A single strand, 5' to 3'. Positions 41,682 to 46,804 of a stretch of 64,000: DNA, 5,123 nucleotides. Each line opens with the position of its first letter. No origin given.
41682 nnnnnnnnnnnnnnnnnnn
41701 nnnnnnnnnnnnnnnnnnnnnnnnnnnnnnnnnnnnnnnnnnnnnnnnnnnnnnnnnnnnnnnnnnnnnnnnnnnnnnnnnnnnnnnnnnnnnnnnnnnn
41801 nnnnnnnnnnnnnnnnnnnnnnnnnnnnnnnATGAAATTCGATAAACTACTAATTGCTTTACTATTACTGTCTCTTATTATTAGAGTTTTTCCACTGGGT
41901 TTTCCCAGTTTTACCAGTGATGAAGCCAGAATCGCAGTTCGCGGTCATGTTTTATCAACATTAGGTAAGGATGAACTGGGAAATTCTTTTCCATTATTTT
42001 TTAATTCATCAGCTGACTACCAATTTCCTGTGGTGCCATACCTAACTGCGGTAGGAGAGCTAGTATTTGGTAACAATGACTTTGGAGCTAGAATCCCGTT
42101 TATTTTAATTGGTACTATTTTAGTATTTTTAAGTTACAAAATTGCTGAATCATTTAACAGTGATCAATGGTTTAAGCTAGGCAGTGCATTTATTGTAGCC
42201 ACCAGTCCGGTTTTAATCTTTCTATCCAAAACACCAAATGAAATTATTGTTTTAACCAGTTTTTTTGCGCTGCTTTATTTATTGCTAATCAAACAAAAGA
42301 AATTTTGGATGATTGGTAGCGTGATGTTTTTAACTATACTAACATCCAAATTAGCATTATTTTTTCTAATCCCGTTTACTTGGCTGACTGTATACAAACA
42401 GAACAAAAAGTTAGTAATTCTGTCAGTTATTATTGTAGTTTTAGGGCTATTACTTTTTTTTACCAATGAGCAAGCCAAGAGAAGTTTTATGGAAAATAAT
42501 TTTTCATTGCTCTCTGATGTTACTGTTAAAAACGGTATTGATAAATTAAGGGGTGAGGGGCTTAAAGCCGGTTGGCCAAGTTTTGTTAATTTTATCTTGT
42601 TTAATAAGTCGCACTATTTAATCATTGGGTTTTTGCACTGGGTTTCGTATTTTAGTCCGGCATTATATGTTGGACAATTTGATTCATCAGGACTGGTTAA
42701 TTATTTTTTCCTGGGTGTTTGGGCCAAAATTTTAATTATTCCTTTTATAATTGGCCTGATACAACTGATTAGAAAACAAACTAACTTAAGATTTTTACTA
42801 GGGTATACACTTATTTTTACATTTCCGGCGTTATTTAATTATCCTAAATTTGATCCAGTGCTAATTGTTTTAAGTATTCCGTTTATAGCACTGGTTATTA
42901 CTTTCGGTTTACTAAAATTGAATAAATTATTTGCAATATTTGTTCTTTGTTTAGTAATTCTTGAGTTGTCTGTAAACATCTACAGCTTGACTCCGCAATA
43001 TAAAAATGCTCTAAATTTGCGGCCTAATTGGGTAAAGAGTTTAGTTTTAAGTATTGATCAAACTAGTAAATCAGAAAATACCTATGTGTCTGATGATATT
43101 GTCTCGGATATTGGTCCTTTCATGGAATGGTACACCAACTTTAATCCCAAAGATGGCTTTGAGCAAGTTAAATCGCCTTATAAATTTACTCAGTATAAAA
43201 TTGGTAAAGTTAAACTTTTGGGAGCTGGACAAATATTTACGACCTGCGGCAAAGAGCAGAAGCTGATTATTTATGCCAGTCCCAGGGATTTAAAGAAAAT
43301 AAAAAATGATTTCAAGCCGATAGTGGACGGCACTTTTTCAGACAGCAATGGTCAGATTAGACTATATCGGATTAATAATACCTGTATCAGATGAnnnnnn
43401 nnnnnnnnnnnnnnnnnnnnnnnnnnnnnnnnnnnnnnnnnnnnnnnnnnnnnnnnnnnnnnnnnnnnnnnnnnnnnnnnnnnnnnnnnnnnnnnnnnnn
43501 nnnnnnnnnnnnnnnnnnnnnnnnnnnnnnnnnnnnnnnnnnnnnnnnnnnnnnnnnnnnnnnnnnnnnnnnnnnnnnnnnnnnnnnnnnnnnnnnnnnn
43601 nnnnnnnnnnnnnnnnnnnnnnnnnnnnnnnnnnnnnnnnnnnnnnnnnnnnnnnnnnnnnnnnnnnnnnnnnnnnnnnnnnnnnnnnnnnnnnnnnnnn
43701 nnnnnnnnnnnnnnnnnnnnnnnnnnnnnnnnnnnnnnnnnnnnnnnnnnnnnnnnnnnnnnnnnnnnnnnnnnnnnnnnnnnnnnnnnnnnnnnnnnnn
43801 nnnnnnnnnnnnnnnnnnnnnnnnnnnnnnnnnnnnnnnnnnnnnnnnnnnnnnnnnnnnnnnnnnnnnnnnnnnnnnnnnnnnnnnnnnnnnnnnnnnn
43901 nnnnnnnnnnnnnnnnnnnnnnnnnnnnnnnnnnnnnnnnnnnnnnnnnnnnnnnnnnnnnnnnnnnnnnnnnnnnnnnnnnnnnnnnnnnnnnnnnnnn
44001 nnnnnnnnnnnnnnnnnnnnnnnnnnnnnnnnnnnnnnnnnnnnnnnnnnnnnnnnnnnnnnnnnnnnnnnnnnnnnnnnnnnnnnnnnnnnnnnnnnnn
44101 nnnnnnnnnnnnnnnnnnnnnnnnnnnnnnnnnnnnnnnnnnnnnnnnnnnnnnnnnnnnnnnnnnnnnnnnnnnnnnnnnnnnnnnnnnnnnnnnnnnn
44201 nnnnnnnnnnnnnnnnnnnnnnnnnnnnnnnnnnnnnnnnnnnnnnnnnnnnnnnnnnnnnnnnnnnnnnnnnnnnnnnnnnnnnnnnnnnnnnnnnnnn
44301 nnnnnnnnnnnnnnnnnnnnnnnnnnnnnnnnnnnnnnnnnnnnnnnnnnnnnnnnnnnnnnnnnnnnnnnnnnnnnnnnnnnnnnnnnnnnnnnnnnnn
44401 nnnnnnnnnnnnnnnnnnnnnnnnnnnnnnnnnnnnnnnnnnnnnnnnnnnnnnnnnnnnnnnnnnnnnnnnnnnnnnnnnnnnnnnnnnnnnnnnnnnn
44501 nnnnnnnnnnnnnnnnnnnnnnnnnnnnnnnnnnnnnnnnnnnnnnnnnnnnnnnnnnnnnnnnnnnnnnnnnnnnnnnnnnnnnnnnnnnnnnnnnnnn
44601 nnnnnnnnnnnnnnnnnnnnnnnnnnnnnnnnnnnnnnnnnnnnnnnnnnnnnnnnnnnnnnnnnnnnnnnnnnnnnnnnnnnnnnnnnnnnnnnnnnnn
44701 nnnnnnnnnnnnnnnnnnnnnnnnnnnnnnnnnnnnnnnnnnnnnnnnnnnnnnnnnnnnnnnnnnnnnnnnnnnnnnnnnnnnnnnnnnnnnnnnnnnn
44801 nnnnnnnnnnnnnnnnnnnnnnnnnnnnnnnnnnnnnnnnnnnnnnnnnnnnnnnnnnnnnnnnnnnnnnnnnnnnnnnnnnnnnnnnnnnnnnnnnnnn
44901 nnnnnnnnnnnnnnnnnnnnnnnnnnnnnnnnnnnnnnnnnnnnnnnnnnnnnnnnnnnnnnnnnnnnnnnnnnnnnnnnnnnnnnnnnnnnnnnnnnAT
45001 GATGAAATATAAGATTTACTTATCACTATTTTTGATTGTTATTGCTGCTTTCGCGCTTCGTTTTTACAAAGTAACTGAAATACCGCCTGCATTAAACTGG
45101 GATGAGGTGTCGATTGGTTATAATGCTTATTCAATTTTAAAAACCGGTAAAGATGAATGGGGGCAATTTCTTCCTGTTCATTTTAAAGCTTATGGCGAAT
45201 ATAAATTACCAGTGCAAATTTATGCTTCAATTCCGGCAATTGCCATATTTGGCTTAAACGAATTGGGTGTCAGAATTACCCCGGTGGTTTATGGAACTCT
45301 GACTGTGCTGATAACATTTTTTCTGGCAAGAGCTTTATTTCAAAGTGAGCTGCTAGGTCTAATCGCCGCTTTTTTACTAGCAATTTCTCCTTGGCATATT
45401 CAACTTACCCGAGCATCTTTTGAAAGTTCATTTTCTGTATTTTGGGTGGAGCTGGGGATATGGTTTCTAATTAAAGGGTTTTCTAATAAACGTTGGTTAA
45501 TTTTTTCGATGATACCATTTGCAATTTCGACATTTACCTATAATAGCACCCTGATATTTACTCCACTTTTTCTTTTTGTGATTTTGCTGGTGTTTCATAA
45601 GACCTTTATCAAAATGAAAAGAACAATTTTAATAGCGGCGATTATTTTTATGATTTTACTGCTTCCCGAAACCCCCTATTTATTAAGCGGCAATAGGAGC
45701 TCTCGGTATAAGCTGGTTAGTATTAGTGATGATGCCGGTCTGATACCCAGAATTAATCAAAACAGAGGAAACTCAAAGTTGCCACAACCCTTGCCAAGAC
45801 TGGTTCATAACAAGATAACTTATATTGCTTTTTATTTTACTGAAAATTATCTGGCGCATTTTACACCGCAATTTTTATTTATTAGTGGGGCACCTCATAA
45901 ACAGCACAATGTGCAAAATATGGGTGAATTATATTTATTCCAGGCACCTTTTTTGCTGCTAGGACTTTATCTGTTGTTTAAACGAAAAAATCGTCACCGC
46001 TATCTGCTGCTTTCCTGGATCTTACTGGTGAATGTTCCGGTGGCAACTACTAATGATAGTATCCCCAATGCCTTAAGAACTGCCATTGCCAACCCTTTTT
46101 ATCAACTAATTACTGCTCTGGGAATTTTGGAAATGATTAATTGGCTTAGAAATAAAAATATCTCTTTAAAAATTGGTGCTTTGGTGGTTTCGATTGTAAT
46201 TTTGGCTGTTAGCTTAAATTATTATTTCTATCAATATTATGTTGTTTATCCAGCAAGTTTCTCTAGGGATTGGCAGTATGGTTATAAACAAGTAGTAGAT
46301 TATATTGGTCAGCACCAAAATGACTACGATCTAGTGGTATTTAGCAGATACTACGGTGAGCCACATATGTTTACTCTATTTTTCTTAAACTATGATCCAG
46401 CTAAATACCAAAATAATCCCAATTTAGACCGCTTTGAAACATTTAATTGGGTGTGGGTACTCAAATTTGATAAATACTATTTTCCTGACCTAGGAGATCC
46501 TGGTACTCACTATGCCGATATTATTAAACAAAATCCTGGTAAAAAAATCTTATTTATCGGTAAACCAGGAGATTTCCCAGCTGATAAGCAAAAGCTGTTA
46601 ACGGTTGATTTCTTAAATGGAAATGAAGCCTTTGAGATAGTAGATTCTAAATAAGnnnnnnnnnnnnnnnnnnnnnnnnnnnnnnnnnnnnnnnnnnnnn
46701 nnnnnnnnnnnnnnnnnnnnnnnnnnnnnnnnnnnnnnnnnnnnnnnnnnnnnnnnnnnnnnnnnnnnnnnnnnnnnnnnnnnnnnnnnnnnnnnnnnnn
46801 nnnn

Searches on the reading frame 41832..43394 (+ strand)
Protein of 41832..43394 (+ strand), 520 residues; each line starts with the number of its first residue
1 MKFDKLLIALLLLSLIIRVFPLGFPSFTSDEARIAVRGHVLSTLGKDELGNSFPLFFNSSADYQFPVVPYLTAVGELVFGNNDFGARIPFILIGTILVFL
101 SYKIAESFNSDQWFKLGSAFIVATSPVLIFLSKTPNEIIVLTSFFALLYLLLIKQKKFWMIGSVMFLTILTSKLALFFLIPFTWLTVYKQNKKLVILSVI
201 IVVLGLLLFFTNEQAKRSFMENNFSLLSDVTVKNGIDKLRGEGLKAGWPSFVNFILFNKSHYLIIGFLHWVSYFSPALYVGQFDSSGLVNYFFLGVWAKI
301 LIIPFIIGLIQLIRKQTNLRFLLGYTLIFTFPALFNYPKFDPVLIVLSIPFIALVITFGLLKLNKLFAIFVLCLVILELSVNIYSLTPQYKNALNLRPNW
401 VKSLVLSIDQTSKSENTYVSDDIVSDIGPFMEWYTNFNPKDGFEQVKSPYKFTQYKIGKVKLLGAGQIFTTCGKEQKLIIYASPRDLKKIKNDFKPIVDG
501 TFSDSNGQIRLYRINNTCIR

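Call 77: search_protein_families(library=pfam, proteins=[window:41832-43394:+], max_evalue=0.0001)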
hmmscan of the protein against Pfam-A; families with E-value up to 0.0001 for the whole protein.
window:41832-43394:+ (520 aa): 1 family
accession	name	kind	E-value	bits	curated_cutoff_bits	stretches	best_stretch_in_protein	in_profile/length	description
PF13231.12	PMT_2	-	2e-07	31.8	26.1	1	66-208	4-153/160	Dolichyl-phosphate-mannose-protein mannosyltransferase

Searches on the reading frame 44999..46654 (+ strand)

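Call 77: search_protein_families(library=pfam, proteins=[window:44999-46654:+], max_evalue=0.0001)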
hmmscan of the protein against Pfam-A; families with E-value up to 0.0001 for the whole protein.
window:44999-46654:+ (551 aa): 2 families
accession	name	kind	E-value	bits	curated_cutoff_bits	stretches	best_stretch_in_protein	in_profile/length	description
PF13231.12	PMT_2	-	3.7e-09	37.4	26.1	1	81-223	14-156/160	Dolichyl-phosphate-mannose-protein mannosyltransferase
PF02366.24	PMT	-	2.2e-07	31.1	22.7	1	14-228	4-234/245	Dolichyl-phosphate-mannose-protein mannosyltransferase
